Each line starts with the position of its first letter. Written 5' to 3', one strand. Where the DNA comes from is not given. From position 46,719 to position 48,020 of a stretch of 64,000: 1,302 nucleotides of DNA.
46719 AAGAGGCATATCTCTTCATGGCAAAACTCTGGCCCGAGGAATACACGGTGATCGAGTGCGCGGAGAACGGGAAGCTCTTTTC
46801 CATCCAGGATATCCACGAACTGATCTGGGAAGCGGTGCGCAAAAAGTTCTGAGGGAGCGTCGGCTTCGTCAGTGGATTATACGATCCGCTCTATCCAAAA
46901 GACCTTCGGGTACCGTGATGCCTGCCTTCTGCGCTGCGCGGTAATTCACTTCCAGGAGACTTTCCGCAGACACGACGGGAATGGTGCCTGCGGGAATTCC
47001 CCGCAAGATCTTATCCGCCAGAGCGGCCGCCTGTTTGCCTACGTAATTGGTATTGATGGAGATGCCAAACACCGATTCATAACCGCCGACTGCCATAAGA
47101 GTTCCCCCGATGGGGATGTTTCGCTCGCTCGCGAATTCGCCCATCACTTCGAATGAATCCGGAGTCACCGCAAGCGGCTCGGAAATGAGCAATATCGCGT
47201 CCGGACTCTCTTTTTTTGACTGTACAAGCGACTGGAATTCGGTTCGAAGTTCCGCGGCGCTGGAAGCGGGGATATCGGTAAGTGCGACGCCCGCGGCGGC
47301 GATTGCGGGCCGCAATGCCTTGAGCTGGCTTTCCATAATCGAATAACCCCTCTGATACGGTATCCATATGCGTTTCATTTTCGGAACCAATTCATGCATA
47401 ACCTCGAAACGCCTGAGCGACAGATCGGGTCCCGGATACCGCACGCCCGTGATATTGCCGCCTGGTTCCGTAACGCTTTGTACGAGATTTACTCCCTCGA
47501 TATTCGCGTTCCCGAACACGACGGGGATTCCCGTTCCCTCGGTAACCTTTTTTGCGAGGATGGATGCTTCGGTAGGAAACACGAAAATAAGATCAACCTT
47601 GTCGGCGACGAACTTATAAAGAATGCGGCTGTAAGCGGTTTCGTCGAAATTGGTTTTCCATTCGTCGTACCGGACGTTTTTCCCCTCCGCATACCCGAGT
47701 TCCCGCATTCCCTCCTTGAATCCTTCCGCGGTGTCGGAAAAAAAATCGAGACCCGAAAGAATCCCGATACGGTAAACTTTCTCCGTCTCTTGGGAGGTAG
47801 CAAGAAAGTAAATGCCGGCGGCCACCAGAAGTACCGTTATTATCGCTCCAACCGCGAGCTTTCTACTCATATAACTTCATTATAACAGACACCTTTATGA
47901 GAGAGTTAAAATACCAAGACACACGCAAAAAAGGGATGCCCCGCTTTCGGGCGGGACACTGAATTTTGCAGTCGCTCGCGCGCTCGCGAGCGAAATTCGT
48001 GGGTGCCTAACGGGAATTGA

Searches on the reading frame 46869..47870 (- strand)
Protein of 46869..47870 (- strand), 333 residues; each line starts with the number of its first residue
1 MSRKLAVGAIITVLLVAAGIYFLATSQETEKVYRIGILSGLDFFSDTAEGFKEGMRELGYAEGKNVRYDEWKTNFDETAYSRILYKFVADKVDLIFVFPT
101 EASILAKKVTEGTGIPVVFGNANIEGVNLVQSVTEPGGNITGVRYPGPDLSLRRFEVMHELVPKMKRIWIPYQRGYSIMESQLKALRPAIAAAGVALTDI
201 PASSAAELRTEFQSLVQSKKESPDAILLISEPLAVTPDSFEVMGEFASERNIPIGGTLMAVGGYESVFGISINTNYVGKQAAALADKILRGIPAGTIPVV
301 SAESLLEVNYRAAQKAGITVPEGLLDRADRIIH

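Call 43: search_protein_families(library=pfam, proteins=[window:46869-47870:-], max_evalue=0.0001)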
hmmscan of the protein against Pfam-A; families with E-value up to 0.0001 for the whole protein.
window:46869-47870:- (333 aa): 2 families
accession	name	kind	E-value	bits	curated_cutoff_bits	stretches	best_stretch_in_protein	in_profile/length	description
PF04392.18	ABC_sub_bind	-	3.9e-34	118.7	25.9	1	46-331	15-292/293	ABC transporter substrate binding protein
PF13407.12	Peripla_BP_4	-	4.2e-05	23.7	35.1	0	42-125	11-91/258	Periplasmic binding protein domain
